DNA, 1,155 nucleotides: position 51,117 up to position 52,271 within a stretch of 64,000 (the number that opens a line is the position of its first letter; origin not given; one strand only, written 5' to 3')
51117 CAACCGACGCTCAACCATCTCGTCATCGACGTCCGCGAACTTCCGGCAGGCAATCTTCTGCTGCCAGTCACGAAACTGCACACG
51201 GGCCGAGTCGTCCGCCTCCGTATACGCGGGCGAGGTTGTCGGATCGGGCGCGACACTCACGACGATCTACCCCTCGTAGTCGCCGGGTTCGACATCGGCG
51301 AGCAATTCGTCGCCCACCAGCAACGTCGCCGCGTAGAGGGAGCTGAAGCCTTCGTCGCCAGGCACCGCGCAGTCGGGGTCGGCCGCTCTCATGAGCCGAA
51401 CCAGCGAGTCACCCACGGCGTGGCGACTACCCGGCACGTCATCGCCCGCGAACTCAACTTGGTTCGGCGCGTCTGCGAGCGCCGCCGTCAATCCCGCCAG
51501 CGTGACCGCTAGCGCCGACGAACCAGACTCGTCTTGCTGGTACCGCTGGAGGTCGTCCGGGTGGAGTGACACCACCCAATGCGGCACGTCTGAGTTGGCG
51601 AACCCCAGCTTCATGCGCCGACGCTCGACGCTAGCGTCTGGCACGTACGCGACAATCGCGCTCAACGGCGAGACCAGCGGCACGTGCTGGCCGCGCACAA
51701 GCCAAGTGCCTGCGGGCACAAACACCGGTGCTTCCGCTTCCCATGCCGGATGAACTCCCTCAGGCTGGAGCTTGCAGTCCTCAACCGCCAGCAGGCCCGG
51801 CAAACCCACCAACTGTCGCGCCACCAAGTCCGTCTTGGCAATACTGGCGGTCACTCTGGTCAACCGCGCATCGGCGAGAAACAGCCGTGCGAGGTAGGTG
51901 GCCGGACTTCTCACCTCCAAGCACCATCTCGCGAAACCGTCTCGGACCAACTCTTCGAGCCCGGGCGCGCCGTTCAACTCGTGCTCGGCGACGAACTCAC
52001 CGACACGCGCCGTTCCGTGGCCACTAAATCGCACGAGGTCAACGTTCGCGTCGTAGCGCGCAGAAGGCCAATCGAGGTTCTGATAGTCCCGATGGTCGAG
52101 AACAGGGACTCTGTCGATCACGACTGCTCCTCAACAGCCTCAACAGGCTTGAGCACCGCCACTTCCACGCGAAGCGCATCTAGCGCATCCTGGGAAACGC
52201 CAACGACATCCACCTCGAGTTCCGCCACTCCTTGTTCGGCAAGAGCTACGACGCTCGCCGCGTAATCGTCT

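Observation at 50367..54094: Candidate undescribed three-gene conflict system led by a GHKL (MutL/Hsp90/MORC-like) ATPase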

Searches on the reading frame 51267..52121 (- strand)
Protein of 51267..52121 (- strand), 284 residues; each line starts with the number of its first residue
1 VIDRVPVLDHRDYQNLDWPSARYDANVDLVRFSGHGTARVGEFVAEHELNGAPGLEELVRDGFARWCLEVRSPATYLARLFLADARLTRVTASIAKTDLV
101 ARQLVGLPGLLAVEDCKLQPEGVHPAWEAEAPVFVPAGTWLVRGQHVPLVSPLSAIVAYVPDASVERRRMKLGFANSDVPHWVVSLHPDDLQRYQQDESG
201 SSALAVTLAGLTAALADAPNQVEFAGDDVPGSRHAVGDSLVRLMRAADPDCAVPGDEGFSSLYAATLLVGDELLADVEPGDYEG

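Call 3: search_protein_families(library=pfam, proteins=[window:51267-52121:-], max_evalue=1)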
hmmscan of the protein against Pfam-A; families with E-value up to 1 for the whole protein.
window:51267-52121:- (284 aa): 0 families

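Call 4: search_protein_families(library=padloc, proteins=[window:51267-52121:-], max_evalue=1)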
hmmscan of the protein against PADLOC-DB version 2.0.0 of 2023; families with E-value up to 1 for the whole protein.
window:51267-52121:- (284 aa): 0 families

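Call 5: search_protein_families(library=ncbifam, proteins=[window:51267-52121:-], max_evalue=1)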
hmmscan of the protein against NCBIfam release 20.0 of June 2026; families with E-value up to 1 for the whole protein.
window:51267-52121:- (284 aa): 0 families

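Call 17: find_homologous_proteins(query=A1, max_evalue=0.01)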
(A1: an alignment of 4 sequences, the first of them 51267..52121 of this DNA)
Query A1 (4 sequences) (284 aa, profile of the alignment): 123 proteins with E <= 0.01 among 8000 candidates; the best 120 are listed.
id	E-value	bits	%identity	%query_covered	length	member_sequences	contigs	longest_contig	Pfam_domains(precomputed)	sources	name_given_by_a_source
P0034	1.3e-130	453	100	100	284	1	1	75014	-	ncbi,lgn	-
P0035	8.2e-112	391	18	56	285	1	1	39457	-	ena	-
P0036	3.4e-110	386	69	98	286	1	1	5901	-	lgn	-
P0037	1.2e-95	338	-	-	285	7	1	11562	-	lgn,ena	-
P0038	1.9e-93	331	20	49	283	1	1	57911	-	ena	-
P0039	3.1e-93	330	16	56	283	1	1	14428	-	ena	-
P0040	2.1e-92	327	16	57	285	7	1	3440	-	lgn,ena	-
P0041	1.2e-89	318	-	-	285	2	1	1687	-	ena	-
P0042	5.2e-89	316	20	56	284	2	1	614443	-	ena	-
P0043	1.3e-86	308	-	-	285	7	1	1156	-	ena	-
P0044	2.0e-86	308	20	60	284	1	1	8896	-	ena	-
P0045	8.8e-85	302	18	60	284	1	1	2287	-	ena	-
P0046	1.6e-75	272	23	65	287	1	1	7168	-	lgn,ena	-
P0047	3.4e-74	268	22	67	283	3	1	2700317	-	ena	-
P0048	8.2e-74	266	-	-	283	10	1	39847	-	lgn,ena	-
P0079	3.0e-67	245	-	-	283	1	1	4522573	-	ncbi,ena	-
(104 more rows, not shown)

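Call 19: find_encoding_contigs(protein=P0079, flank=8000, max_places=2)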
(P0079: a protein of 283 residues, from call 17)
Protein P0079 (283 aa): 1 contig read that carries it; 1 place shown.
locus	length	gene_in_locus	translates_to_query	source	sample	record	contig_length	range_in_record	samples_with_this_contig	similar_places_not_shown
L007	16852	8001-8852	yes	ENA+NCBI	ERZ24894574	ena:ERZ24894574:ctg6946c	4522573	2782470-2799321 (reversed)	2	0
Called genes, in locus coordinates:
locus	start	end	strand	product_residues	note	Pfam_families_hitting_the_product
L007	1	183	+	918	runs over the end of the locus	-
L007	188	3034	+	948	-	-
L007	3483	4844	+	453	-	-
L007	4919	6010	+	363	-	PF00266:Aminotran_5, PF01041:DegT_DnrJ_EryC1 (weak)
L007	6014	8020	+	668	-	-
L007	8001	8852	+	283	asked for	-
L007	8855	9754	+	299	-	-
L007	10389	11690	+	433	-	PF14072:DndB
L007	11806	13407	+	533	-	PF13145:Rotamase_2 (weak)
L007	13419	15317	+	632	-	PF26099:DUF8034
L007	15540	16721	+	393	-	PF13173:AAA_14, PF13635:DUF4143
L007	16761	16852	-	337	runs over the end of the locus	PF00487:FA_desaturase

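Call 26: search_protein_families(library=padloc, proteins=[L007:3483-4844:+, L007:4919-6010:+, L007:6014-8020:+, L007:8001-8852:+, L007:8855-9754:+, L007:10389-11690:+, L007:11806-13407:+, L007:13419-15317:+, L007:188-3034:+], max_evalue=0.1)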
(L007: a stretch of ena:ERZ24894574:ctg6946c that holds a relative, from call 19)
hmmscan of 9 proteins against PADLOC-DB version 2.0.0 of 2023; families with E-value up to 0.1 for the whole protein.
L007:3483-4844:+ (453 aa): 2 families
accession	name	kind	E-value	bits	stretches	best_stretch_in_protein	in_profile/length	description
PDLC02782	SspD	-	4.3e-08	31.2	1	152-186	69-104/277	SspD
PDLC02510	BrxP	-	2.8e-06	23.9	1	33-110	128-199/779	BrxP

L007:4919-6010:+ (363 aa): 2 families
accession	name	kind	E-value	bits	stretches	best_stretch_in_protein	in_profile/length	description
PDLC02759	SspA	-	7.7e-137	454.6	1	1-356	18-370/374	SspA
PDLC02657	DndA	-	1.8e-135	450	1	1-353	19-369/372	DndA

L007:6014-8020:+ (668 aa): 1 family
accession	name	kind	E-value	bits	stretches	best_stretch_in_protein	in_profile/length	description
PDLC04582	PDC-M33A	-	3.4e-31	106.6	1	13-453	16-413/627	-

L007:8001-8852:+ (283 aa): 1 family
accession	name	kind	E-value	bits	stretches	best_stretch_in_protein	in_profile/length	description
PDLC04583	PDC-M33B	-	1e-10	39.5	1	17-156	5-142/289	-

L007:8855-9754:+ (299 aa): 0 families

L007:10389-11690:+ (433 aa): 1 family
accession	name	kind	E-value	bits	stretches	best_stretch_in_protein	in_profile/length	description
PDLC02658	DndB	-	3.8e-13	47.2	1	9-217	6-187/356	DndB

L007:11806-13407:+ (533 aa): 0 families

L007:13419-15317:+ (632 aa): 0 families

L007:188-3034:+ (948 aa): 0 families

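Call 27: search_protein_families(library=ncbifam, proteins=[L007:3483-4844:+, L007:4919-6010:+, L007:6014-8020:+, L007:8001-8852:+, L007:8855-9754:+, L007:10389-11690:+, L007:11806-13407:+, L007:13419-15317:+, L007:188-3034:+], max_evalue=0.1)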
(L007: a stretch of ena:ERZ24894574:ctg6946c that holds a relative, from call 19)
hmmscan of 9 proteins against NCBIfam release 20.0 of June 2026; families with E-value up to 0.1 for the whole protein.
L007:3483-4844:+ (453 aa): 3 families
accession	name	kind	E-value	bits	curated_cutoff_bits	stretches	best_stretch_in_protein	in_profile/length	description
NF010369.0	PRK13795.1-4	equivalog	1.3e-06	26.9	1086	1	29-107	240-314/633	hypothetical protein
NF010366.0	PRK13795.1-1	equivalog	0.001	17.3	745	1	36-94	262-317/667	hypothetical protein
NF010367.0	PRK13795.1-2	equivalog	0.054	11.9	456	1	28-97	230-294/584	hypothetical protein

L007:4919-6010:+ (363 aa): 36 families (the best 25 are shown)
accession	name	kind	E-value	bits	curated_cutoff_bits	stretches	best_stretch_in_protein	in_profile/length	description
TIGR02006.1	IscS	equivalog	3.1e-122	408.5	643.2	1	1-356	23-375/402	IscS subfamily cysteine desulfurase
NF010611.0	PRK14012.1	equivalog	4.7e-122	407.8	548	1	1-356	25-379/406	IscS subfamily cysteine desulfurase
TIGR03402.1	FeS_nifS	equivalog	1.4e-113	379.5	530.75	1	1-354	19-368/379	cysteine desulfurase NifS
TIGR03235.1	DNA_S_dndA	equivalog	3.4e-112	375.3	480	1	1-336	18-353/353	cysteine desulfurase DndA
TIGR03403.1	nifS_epsilon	equivalog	2.6e-84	283.3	587.7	1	1-356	19-373/382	NifS family cysteine desulfurase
NF002806.0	PRK02948.1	subfamily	2.4e-76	257.2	304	1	6-355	25-371/381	IscS subfamily cysteine desulfurase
TIGR01979.1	sufS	subfamily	7.2e-45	153.5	475.1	1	2-357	39-400/403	SufS family cysteine desulfurase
TIGR01977.1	am_tr_V_EF2568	hypoth_equivalog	1.7e-38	132.6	377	1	4-350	23-371/376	cysteine desulfurase family protein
NF041166.1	f2_encap_cargo1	exception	4.7e-36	125.1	800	1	4-198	268-463/623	family 2A encapsulin nanocompartment cargo protein cysteine desulfurase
NF006791.0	PRK09295.1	equivalog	1.3e-31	110.1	661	1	7-211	49-254/406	cysteine desulfurase SufS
TIGR01976.1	am_tr_V_VC1184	hypoth_equivalog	1.4e-30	106.9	352.35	2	22-199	58-235/401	cysteine desulfurase-like protein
NF008126.0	PRK10874.1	equivalog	4.6e-27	95.1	607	1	2-205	40-244/401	cysteine desulfurase CsdA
TIGR03392.1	FeS_syn_CsdA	equivalog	2.8e-26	92.6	493.6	1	2-202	37-236/398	cysteine desulfurase CsdA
NF040779.1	Sec_lyase_SclA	exception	2.6e-25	89.1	525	1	27-214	45-230/378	selenocysteine lyase SclA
TIGR04343.1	egtE_PLP_lyase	equivalog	6.5e-23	81.1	400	1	23-207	52-227/370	ergothioneine biosynthesis PLP-dependent enzyme EgtE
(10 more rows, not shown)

L007:6014-8020:+ (668 aa): 3 families
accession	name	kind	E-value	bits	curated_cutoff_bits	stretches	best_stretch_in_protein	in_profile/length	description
NF047352.1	P_loop_sacsin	domain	2.5e-05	24.6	50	1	30-160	2-75/80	sacsin N-terminal ATP-binding-like domain-containing protein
NF010683.0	PRK14083.1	equivalog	0.0081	14.7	455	0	31-155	30-117/604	HSP90 family protein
TIGR00585.2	mutl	equivalog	0.033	13.1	180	0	28-45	21-38/555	DNA mismatch repair endonuclease MutL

L007:8001-8852:+ (283 aa): 0 families

L007:8855-9754:+ (299 aa): 0 families

L007:10389-11690:+ (433 aa): 3 families
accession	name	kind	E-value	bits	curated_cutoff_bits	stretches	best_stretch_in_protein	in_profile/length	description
TIGR03187.1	DGQHR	domain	2.6e-30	106.1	58.85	1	13-345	2-273/276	DGQHR domain-containing protein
TIGR03233.1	DNA_S_dndB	equivalog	6.1e-14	51.8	328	1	8-213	4-182/355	DNA sulfur modification protein DndB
TIGR04172.1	DGQHR_dnd_1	hypoth_equivalog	0.00019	20.6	450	1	50-144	42-131/381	DNA phosphorothioation-associated DGQHR protein 1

L007:11806-13407:+ (533 aa): 5 families
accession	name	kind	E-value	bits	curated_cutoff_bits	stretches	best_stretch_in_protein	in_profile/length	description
NF000809.0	PRK00059.1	equivalog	8.2e-12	45.1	303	2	339-435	163-260/336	peptidylprolyl isomerase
TIGR02925.1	cis_trans_EpsD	equivalog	6.1e-07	29.3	108.9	1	313-404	79-172/232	EpsD family peptidyl-prolyl cis-trans isomerase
NF008054.0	PRK10788.1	equivalog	5.7e-06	25.3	493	1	346-448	245-345/626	peptidylprolyl isomerase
NF011969.0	PRK15441.1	equivalog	0.0011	19.3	127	1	376-433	9-63/93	peptidylprolyl isomerase PpiC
NF002824.0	PRK02998.1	subfamily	0.0012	18.3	360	0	372-433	135-194/283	peptidylprolyl isomerase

L007:13419-15317:+ (632 aa): 0 families

L007:188-3034:+ (948 aa): 0 families

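Call 32: search_solved_structures(query=A4, max_evalue=10)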
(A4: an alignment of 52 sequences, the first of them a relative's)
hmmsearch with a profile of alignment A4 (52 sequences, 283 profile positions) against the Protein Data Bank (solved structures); distinct sequences matched with E-value up to 10: 8.
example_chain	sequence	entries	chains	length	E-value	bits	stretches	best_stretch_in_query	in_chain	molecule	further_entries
8ro0_N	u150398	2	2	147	0.24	13.5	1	18-74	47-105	Protein BUD31 homolog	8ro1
8apx_A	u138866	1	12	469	0.29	13.3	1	174-236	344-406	Polyprotein P1234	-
6z0u_A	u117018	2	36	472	0.29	13.3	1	174-236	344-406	Polyprotein P1234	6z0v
8aox_JA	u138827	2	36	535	0.36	13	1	174-236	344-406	mRNA-capping enzyme nsP1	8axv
8aov_A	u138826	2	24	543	0.36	13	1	174-236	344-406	mRNA-capping enzyme nsP1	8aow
7dop_A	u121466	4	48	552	0.37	12.9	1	174-236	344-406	Nonstructural Protein 1 | mRNA-capping enzyme nsP1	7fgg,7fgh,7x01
7fgi_A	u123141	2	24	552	0.37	12.9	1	174-236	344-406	mRNA-capping enzyme nsP1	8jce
7y38_A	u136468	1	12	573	0.39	12.9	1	174-236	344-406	mRNA-capping enzyme nsP1,affinity-tag (strepII-3XFLAG)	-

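Call 37: predict_structure(alignment_id=A4)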
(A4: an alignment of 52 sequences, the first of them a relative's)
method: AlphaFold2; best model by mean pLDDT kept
length: 284 residues; sequences in the alignment: 52
mean_pLDDT: 64.6   pTM: 0.55
mean pLDDT of the five models: 64.6, 64.5, 63.0, 62.6, 62.1
residues with pLDDT >= 90: 31; 70-90: 93; 50-70: 90; < 50: 70
segments of 3 or more residues with pLDDT < 50: 1-16, 106-139, 271-284
pLDDT, mean of each block of 10 residues (from residue 1): 24 45 65 56 70 74 73 61 69 62 48 33 38 43 52 73 96 85 93 74 81 90 65 65 79 87 81 37 33
secondary structure, 60 per line:
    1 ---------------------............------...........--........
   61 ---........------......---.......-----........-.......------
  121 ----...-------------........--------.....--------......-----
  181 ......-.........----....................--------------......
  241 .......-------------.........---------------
elements in order: E22-33 E40-50 H53-60 E64-71 E78-83 E87-93 E99-106 H108-114 E141-148 E157-161 E170-175 E181-186 H188-196 H201-220 H235-247 H261-269

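Call 44: fold_search(model_id=the predicted structure, library=pdb)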
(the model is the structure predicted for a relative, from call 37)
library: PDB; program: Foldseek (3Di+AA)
matches with E <= 10: 623; with E <= 0.001: 0
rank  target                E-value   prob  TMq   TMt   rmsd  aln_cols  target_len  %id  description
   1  7e9l_A                2.4e-02  0.95  0.20  0.12   5.0        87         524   13  Crystal Structure of POMGNT2 in complex with UDP and mono-mannosyl peptide (379Man short peptide) (released 2021-05-05)
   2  9n9j_8                2.4e-02  0.51  0.19  0.29   9.4       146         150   10  Structure of a GRP94 folding intermediate engaged with a CCDC134- and FKBP11-bound secretory translocon (released 2025-11-19)
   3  8b5l_K                3.2e-02  0.47  0.19  0.31  10.5       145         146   12  Cryo-EM structure of ribosome-Sec61-TRAP (TRanslocon Associated Protein) translocon complex (released 2023-03-01)
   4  1tza_A                4.3e-02  0.75  0.22  0.39   6.4       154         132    7  X-ray structure of Northeast Structural Genomics Consortium target SoR45 (released 2004-07-27)
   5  4eq2                  5.4e-02  0.69  0.17  0.22   6.5        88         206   12  Crystal Structure Analysis of Chicken Interferon Gamma Receptor Alpha Chain (released 2013-04-24)
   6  7e9j_A                5.7e-02  0.85  0.19  0.12   5.3        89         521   12  Crystal Structure of POMGNT2 in complex with UDP (released 2021-05-05)
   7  2aew_A                6.4e-02  0.97  0.21  0.31   3.1        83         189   10  A model for growth hormone receptor activation based on subunit rotation within a receptor dimer (released 2005-11-01)
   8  8b6l_H                7.6e-02  0.38  0.20  0.32  10.4       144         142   10  Subtomogram average of the human Sec61-TRAP-OSTA-translocon (released 2022-12-07)
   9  3hhr_C                9.1e-02  0.90  0.21  0.29   4.1        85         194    8  HUMAN GROWTH HORMONE AND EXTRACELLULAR DOMAIN OF ITS RECEPTOR: CRYSTAL STRUCTURE OF THE COMPLEX (released 1994-04-30)
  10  5kdj_B                1.0e-01  0.33  0.13  0.08   5.7        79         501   11  ZmpB metallopeptidase from Clostridium perfringens (released 2017-01-11)
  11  1hwh_B                1.1e-01  0.85  0.21  0.28   3.8        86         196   12  1:1 COMPLEX OF HUMAN GROWTH HORMONE MUTANT G120R WITH ITS SOLUBLE BINDING PROTEIN (released 1997-11-19)
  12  8btk_TD               1.1e-01  0.25  0.18  0.29  10.0       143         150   12  Structure of the TRAP complex with the Sec translocon and a translating ribosome (released 2023-05-24)
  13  6xfi                  1.1e-01  0.72  0.19  0.12   5.3        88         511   12  Crystal Structures of beta-1,4-N-Acetylglucosaminyltransferase 2 (POMGNT2): Structural Basis for Inherited Muscular Dyst (released 2021-04-21)
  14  5m5p_A                1.1e-01  0.63  0.20  0.04   4.7       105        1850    5  S. cerevisiae spliceosomal helicase Brr2 (271-end) in complex with the Jab/MPN domain of S. cerevisiae Prp8 (released 2016-12-07)
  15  6xi2_B                1.5e-01  0.57  0.18  0.11   5.6        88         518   14  Apo form of POMGNT2 (released 2021-04-21)
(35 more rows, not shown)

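Call 70: search_protein_families(library=padloc, alignment_id=A4, max_evalue=0.01)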
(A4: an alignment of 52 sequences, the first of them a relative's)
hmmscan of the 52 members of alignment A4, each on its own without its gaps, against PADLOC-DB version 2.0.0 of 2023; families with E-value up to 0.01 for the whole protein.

A. member 1, P0034 (284 aa): 0 families

B. families by the number of members that match (of 52 scanned): 1 family
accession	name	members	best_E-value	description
PDLC04583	PDC-M33B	50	4.2e-14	-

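Call 75: find_related_loci(query=A6, collection=metagenome_contigs, flank=8000)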
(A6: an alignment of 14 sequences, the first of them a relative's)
Query A6 (453 aa) in metagenome_contigs; peptide patterns used: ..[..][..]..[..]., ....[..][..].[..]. (x = any residue, [..] = any of these).
374 stretches matched a pattern; 70 encode a relative of the query (tblastn E <= 1e-3); 70 distinct loci.
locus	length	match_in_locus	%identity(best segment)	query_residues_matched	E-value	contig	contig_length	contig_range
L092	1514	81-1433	74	2-453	0e+0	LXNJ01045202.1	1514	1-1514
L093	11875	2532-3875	56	3-453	2e-172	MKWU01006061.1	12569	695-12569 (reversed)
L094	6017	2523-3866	56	3-453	2e-174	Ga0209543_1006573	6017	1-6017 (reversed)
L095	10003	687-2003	55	5-453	3e-163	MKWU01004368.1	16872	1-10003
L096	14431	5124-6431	56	8-453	4e-163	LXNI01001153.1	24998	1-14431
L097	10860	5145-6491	54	2-453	4e-162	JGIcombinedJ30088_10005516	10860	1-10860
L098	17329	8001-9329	57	5-453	9e-169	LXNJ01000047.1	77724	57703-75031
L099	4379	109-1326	54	5-453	4e-166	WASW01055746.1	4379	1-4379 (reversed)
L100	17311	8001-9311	55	8-453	1e-159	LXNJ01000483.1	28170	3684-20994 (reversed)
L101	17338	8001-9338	50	4-453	8e-151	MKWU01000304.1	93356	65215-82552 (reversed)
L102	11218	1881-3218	50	2-453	8e-149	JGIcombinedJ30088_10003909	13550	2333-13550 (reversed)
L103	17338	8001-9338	50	2-453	8e-149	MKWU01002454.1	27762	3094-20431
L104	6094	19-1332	52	5-453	4e-149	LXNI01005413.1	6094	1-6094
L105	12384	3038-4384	54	2-453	4e-162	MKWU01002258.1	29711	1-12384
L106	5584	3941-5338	49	5-453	6e-136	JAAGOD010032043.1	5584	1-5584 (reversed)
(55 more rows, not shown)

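Call 81: search_protein_families(library=pfam, proteins=[L007:188-3034:+, L007:13419-15317:+], max_evalue=0.001)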
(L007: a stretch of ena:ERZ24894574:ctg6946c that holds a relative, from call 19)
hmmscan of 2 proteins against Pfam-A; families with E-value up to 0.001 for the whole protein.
L007:188-3034:+ (948 aa): 0 families

L007:13419-15317:+ (632 aa): 0 families
